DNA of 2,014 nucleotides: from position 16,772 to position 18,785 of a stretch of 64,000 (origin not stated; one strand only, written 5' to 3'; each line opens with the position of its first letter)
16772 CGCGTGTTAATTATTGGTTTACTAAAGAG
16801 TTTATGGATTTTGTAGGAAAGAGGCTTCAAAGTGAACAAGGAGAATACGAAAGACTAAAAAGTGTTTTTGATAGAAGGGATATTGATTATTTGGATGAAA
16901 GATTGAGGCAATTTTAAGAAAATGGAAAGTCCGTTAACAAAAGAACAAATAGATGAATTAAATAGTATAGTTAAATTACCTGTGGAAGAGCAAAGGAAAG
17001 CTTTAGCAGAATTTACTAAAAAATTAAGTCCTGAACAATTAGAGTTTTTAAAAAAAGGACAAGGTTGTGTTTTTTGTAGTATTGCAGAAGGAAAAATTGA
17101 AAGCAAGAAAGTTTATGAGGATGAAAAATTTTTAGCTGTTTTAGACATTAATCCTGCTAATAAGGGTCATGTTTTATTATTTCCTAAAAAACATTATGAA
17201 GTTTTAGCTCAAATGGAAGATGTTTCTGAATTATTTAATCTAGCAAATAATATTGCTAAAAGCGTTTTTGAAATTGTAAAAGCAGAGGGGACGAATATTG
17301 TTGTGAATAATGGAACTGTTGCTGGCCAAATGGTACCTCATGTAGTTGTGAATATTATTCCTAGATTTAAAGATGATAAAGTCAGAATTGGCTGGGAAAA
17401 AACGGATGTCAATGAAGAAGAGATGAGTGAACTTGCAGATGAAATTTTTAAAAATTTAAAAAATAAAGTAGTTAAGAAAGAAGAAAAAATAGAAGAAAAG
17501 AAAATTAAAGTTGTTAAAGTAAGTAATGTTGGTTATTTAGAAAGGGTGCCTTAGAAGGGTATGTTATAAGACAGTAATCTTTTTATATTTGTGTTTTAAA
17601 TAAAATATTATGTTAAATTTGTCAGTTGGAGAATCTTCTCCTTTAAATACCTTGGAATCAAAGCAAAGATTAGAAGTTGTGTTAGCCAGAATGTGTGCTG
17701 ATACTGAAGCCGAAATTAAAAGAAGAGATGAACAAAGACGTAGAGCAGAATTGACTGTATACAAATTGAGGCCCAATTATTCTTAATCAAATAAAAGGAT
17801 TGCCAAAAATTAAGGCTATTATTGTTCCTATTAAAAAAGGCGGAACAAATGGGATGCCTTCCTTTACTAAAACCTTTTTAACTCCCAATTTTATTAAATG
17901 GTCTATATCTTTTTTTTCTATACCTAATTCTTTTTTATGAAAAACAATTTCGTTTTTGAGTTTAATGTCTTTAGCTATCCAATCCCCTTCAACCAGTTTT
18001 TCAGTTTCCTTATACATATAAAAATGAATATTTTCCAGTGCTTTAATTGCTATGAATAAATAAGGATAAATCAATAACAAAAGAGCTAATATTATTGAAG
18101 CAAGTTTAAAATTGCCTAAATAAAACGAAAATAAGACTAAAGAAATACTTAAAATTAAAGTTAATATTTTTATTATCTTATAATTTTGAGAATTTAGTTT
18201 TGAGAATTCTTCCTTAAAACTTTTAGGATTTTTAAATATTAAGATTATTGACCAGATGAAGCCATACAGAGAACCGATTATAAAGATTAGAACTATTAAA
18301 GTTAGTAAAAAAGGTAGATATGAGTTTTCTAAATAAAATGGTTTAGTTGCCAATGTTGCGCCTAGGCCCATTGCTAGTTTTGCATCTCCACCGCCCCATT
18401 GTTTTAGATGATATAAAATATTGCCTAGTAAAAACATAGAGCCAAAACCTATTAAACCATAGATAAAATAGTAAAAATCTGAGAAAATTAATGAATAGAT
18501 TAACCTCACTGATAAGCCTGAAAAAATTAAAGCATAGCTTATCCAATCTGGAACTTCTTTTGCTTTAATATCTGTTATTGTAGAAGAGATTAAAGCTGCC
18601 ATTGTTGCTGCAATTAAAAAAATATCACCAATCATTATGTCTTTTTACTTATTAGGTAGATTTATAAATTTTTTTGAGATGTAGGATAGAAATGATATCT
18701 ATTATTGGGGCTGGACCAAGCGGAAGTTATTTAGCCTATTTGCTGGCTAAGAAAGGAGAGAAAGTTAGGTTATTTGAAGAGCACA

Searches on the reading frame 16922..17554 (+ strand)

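Call 16: search_protein_families(library=pfam, proteins=[window:16922-17554:+], max_evalue=0.001)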
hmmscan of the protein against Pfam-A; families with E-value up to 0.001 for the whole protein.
window:16922-17554:+ (210 aa): 2 families
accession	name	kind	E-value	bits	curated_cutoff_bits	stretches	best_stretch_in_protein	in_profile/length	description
PF01230.28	HIT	-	5.4e-21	75.5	21.5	1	57-150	2-97/98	HIT domain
PF11969.13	DcpS_C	-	9.6e-11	42.6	24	1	49-140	2-94/114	Scavenger mRNA decapping enzyme C-term binding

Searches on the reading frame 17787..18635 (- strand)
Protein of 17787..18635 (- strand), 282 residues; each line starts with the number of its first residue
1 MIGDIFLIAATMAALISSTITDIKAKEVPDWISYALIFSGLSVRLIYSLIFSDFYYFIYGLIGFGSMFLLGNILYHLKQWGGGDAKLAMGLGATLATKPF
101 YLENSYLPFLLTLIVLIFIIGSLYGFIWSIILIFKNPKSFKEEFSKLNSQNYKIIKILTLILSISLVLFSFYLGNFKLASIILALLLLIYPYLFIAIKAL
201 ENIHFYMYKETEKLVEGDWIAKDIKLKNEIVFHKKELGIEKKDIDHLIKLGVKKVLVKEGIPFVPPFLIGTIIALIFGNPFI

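Call 16: search_protein_families(library=pfam, proteins=[window:17787-18635:-], max_evalue=0.001)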
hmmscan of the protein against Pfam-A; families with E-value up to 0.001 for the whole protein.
window:17787-18635:- (282 aa): 1 family
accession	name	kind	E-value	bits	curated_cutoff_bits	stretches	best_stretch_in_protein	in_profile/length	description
PF01478.23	Peptidase_A24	-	3.5e-13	50.4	26.5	1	11-126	3-100/104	Type IV leader peptidase family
